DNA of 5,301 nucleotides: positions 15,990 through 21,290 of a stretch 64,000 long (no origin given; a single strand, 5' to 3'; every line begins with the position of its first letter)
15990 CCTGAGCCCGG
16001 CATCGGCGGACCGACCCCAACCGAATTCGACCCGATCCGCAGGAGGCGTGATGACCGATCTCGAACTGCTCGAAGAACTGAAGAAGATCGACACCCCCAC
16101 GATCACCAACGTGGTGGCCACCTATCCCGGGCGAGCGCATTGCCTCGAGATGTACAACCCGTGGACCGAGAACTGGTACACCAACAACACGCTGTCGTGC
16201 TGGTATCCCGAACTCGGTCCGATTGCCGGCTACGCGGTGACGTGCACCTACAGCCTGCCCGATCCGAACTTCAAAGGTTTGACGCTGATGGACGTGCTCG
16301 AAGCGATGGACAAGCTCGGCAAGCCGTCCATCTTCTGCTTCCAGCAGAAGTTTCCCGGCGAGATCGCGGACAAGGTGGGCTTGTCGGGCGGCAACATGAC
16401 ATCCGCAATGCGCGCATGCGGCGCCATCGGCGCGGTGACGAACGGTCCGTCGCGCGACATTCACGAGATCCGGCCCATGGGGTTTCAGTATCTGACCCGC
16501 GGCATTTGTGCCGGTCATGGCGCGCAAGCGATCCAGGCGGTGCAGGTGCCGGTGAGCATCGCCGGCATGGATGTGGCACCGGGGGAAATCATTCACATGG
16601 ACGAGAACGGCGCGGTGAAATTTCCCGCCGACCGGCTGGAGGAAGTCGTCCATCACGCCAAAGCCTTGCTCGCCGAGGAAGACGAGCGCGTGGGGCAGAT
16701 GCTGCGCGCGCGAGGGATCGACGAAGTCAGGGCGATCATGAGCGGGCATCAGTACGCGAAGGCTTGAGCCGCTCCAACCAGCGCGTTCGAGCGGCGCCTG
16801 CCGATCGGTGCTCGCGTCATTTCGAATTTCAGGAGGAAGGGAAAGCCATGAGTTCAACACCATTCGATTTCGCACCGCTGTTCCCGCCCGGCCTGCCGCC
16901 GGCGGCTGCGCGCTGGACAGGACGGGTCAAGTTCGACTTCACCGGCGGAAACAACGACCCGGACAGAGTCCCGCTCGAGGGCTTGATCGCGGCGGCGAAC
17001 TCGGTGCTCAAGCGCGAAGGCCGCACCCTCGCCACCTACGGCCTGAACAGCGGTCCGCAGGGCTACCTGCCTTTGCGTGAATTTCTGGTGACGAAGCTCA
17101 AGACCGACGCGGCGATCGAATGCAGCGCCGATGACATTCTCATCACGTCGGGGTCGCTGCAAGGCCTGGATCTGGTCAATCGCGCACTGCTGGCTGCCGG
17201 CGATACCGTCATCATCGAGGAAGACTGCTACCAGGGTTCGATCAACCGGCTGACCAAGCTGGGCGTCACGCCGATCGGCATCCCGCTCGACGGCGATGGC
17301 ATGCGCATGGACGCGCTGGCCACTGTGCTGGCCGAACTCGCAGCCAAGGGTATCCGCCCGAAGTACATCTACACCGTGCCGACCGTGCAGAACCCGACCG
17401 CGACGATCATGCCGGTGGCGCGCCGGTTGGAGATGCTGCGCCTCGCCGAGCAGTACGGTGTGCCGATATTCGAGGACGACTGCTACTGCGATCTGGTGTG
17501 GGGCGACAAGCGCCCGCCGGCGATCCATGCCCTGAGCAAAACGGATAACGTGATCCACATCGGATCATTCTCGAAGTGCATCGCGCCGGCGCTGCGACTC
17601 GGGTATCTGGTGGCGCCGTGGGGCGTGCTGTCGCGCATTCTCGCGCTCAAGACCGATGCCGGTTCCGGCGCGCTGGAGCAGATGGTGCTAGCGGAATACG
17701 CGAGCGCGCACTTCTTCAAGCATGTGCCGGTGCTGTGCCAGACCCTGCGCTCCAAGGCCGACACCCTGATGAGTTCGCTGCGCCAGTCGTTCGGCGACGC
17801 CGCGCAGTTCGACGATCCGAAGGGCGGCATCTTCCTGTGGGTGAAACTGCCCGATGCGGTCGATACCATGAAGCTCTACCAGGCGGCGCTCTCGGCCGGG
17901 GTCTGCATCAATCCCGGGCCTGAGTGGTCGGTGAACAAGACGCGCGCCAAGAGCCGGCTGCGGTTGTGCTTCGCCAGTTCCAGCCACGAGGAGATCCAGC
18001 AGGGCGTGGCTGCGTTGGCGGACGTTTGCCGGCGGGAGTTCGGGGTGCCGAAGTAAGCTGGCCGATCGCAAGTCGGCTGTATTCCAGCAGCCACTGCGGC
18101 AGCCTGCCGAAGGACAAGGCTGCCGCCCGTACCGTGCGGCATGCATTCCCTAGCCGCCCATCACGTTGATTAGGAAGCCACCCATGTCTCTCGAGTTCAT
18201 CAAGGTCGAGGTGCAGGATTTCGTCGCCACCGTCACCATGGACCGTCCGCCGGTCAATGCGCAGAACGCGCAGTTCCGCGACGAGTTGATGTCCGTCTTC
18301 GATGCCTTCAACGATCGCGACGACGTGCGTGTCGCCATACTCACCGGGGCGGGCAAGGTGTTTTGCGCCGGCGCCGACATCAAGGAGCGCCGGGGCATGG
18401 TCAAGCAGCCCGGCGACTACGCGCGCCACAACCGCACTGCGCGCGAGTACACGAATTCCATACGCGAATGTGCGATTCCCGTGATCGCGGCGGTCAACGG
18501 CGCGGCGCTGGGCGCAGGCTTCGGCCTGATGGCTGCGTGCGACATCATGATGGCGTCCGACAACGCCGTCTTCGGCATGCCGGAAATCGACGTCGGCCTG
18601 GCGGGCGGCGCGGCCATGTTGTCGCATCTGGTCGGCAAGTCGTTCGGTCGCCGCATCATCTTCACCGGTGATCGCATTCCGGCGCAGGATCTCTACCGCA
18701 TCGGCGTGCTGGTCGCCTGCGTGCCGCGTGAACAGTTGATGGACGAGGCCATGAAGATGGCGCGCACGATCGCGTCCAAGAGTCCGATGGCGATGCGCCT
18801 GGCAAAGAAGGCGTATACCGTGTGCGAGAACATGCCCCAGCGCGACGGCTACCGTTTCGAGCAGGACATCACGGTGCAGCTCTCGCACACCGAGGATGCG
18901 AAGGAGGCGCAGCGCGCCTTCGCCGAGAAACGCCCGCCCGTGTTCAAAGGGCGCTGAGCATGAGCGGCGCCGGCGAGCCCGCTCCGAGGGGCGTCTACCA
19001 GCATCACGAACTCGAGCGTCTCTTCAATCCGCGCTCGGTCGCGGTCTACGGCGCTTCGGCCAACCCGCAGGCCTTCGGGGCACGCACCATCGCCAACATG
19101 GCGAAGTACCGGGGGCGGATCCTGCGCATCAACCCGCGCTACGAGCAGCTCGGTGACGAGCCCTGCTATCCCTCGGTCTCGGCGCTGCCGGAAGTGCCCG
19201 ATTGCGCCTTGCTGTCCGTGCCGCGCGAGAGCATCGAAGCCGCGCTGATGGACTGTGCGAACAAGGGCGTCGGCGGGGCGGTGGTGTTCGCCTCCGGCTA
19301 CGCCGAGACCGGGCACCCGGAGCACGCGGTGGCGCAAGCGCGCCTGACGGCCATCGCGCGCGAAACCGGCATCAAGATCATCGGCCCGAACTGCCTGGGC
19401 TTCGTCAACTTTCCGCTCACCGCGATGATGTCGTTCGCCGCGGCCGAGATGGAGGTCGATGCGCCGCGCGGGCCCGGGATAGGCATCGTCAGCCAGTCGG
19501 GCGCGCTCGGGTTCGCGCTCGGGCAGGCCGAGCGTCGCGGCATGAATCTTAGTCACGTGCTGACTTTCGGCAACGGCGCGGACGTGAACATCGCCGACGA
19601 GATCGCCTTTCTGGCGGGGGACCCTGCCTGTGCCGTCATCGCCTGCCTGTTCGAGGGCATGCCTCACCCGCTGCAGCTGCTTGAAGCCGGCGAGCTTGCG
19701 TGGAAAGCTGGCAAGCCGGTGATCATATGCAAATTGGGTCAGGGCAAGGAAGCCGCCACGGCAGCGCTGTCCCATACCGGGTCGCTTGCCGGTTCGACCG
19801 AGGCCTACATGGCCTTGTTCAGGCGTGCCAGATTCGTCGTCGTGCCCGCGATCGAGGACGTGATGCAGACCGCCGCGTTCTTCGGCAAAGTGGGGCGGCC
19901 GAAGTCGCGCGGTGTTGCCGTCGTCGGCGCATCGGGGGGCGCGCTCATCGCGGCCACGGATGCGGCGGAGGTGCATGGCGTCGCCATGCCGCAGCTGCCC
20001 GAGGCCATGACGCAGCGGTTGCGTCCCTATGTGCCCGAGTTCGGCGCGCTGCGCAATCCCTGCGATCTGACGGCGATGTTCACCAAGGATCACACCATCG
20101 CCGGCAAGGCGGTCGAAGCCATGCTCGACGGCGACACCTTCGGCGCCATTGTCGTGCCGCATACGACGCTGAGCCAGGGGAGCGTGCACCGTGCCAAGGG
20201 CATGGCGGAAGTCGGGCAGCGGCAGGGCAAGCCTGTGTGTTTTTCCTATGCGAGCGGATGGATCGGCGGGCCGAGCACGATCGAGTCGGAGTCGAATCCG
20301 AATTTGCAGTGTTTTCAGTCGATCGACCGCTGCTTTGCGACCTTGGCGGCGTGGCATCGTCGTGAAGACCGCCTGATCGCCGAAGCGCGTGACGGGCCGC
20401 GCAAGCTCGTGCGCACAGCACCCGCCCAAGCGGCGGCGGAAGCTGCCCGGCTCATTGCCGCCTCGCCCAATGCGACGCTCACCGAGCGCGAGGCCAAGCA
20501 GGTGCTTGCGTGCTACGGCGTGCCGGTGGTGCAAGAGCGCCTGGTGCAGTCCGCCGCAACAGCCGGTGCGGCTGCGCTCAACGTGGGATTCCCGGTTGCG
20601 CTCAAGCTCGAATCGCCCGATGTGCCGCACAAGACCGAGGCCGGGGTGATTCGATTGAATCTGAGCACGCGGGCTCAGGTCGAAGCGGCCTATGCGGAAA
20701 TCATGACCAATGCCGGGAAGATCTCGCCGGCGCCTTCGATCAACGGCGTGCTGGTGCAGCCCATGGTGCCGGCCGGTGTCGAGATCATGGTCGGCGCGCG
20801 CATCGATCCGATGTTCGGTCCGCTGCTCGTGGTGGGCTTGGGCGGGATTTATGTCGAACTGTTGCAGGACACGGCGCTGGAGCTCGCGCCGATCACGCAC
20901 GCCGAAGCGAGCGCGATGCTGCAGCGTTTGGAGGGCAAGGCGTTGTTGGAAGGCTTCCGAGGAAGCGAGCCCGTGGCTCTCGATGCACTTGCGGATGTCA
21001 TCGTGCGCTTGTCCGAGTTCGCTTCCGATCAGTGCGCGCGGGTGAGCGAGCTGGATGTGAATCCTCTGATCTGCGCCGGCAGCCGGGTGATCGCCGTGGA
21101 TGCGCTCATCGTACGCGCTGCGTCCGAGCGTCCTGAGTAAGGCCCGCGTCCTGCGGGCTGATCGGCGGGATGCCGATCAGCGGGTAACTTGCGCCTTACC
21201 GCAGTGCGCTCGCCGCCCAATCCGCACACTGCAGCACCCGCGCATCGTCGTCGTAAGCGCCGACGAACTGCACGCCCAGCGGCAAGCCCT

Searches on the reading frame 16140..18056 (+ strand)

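Call 20: search_protein_families(library=pfam, proteins=[window:16140-18056:+], max_evalue=0.0001)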
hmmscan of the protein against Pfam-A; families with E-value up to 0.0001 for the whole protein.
window:16140-18056:+ (638 aa): 2 families
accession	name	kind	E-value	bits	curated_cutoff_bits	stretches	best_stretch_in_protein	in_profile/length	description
PF00155.27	Aminotran_1_2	-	1e-32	114.1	19.7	1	272-626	11-361/361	Aminotransferase class I and II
PF12897.13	Asp_aminotransf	-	6.7e-07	28.9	27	0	357-450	127-217/421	Aspartate amino-transferase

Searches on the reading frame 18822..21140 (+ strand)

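Call 53: search_protein_families(library=pfam, proteins=[window:18822-21140:+], max_evalue=0.00001)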
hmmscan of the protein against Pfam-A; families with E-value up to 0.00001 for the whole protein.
window:18822-21140:+ (772 aa): 4 families
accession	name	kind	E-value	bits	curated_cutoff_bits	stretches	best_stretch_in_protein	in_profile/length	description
PF13549.11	ATP-grasp_5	-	1.1e-72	244.5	27.6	1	548-763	5-219/221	ATP-grasp domain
PF13607.11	Succ_CoA_lig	-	3e-34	118.2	27.4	1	219-354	3-138/138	Succinyl-CoA ligase like flavodoxin domain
PF13380.12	CoA_binding_2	-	4e-21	76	22.8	1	71-195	1-114/116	CoA binding domain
PF02629.25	CoA_binding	-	1e-09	39.4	22.3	1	70-159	3-97/97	CoA binding domain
